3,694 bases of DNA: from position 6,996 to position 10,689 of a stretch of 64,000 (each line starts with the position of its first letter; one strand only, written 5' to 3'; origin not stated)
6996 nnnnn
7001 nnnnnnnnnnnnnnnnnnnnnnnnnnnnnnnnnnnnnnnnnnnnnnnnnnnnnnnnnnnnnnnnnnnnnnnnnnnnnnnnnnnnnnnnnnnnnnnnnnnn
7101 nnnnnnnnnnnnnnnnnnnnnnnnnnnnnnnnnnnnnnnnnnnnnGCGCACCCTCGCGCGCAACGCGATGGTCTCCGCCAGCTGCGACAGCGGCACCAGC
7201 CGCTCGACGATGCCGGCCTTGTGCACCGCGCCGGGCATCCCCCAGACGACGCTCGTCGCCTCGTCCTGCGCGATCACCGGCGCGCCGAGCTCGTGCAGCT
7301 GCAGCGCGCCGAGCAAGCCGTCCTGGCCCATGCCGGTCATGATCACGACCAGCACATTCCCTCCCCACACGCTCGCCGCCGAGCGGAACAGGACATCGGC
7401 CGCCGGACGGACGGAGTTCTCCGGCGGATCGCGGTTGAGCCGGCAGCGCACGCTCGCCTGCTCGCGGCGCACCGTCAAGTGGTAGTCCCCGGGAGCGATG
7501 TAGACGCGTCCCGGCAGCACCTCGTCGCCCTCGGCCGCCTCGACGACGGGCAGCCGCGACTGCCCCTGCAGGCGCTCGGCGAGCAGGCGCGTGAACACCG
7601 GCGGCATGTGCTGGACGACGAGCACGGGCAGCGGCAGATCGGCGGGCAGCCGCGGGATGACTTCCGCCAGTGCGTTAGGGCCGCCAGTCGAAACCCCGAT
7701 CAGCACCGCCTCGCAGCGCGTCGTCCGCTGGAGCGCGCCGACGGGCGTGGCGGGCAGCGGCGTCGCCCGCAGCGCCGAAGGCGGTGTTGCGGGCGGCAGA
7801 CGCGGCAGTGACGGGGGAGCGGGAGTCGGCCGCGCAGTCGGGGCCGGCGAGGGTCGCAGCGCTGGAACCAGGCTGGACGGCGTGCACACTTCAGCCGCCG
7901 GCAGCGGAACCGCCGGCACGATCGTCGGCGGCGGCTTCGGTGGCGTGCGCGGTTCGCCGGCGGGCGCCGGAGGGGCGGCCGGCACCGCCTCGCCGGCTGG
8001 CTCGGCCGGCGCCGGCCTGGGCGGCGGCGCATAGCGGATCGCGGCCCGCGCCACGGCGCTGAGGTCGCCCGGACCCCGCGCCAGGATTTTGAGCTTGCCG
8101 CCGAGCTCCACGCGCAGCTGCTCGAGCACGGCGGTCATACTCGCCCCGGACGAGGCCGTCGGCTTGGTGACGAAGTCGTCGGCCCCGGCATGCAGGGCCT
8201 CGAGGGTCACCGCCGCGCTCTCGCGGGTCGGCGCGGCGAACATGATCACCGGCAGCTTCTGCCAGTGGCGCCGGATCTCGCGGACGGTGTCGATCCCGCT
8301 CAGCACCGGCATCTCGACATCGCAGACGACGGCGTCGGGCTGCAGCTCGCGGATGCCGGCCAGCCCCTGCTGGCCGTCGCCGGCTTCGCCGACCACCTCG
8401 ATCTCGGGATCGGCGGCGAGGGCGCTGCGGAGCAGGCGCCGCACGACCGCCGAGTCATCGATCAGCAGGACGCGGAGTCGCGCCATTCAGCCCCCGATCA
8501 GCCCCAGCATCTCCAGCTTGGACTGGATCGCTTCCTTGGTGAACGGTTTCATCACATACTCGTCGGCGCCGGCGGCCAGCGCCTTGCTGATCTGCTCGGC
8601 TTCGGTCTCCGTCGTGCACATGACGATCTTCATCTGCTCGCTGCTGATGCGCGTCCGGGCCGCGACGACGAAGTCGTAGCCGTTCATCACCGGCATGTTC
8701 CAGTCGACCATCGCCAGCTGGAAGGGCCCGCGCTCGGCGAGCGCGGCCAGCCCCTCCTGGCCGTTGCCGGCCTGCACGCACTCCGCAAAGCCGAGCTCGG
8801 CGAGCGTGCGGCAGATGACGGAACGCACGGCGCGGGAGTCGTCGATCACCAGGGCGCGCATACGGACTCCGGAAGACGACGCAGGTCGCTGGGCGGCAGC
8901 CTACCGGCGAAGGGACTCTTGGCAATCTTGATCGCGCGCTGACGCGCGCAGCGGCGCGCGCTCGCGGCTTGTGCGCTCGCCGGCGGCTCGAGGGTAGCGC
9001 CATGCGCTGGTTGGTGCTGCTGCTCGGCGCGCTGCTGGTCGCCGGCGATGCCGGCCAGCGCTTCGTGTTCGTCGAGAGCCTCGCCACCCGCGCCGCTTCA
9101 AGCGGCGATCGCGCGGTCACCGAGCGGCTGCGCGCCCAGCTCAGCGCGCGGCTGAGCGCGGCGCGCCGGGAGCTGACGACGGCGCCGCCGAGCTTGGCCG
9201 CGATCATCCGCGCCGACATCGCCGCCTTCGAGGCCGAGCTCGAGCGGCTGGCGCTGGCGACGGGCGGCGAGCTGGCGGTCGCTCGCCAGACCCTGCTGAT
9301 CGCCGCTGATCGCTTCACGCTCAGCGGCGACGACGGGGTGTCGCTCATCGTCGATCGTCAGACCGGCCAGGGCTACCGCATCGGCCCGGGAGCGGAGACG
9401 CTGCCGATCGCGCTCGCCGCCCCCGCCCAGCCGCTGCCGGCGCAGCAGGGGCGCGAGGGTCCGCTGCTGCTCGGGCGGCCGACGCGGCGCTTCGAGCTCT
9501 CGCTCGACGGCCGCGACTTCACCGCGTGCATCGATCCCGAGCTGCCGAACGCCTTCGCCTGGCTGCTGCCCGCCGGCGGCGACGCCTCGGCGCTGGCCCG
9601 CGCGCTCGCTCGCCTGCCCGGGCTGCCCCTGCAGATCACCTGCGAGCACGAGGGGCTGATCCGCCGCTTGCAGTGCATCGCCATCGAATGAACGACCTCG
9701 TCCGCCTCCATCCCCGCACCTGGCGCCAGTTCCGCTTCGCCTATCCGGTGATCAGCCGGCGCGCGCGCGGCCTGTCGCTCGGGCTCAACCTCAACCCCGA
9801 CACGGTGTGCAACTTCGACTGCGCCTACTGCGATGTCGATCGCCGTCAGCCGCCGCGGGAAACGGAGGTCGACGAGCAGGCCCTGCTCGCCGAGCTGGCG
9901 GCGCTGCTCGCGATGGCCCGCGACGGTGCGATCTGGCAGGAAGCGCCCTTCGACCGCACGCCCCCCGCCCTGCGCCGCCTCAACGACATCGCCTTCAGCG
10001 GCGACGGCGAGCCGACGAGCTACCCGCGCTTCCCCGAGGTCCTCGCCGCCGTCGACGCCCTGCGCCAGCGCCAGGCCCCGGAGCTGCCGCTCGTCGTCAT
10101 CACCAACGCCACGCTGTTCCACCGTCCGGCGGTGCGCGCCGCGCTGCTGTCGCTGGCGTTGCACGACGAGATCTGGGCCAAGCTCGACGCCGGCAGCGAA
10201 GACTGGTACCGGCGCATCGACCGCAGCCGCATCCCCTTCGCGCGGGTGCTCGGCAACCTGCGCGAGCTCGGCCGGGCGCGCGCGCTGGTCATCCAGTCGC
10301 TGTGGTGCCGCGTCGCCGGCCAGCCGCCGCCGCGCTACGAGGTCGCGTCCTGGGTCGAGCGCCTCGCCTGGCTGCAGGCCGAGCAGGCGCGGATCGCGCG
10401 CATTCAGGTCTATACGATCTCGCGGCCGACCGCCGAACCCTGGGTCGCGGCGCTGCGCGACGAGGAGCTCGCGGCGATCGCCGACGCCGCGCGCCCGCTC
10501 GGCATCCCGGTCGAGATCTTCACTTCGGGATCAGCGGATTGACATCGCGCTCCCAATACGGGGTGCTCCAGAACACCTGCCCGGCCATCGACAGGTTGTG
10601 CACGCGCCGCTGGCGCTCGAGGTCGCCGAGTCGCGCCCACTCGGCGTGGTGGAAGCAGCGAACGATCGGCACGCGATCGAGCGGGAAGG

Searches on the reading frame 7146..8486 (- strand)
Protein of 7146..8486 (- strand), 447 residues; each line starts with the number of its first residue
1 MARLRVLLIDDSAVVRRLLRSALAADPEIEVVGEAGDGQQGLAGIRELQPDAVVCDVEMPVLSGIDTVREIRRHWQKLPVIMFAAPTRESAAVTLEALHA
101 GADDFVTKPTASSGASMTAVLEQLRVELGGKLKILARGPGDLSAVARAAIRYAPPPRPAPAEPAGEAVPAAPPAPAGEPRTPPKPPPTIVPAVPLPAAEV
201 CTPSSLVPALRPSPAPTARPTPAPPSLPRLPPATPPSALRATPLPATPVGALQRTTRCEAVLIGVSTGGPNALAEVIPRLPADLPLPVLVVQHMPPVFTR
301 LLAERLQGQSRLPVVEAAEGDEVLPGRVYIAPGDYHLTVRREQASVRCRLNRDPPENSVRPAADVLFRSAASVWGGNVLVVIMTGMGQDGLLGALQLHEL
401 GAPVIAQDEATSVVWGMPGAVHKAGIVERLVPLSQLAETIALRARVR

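Call 66: search_protein_families(library=pfam, proteins=[window:7146-8486:-], max_evalue=0.00001)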
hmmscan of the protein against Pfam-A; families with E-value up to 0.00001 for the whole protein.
window:7146-8486:- (447 aa): 2 families
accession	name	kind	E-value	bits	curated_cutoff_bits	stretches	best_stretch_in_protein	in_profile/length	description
PF01339.22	CheB_methylest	-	6.1e-65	218.6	24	1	261-440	1-174/174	CheB methylesterase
PF00072.30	Response_reg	-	7.9e-25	87.6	30.2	1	6-111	1-102/111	Response regulator receiver domain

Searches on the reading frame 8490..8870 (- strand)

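Call 66: search_protein_families(library=pfam, proteins=[window:8490-8870:-], max_evalue=0.00001)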
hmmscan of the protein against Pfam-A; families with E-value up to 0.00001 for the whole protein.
window:8490-8870:- (127 aa): 1 family
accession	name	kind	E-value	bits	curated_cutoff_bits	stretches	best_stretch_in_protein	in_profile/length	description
PF00072.30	Response_reg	-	5.3e-22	78.5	30.2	1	7-119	2-110/111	Response regulator receiver domain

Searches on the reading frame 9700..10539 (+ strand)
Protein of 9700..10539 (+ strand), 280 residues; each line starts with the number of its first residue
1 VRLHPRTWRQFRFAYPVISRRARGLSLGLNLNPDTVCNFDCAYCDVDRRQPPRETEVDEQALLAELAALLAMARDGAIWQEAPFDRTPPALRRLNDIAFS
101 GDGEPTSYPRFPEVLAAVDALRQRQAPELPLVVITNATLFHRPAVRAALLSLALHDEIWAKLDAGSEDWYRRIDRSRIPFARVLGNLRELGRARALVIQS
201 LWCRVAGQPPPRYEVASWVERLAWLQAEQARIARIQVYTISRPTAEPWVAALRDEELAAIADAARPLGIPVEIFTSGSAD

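Call 66: search_protein_families(library=pfam, proteins=[window:9700-10539:+], max_evalue=0.00001)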
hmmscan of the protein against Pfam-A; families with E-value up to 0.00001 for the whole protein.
window:9700-10539:+ (280 aa): 1 family
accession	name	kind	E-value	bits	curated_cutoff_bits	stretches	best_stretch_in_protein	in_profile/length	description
PF04055.27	Radical_SAM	-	4.6e-11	43.6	29.5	1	35-193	5-139/166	Radical SAM superfamily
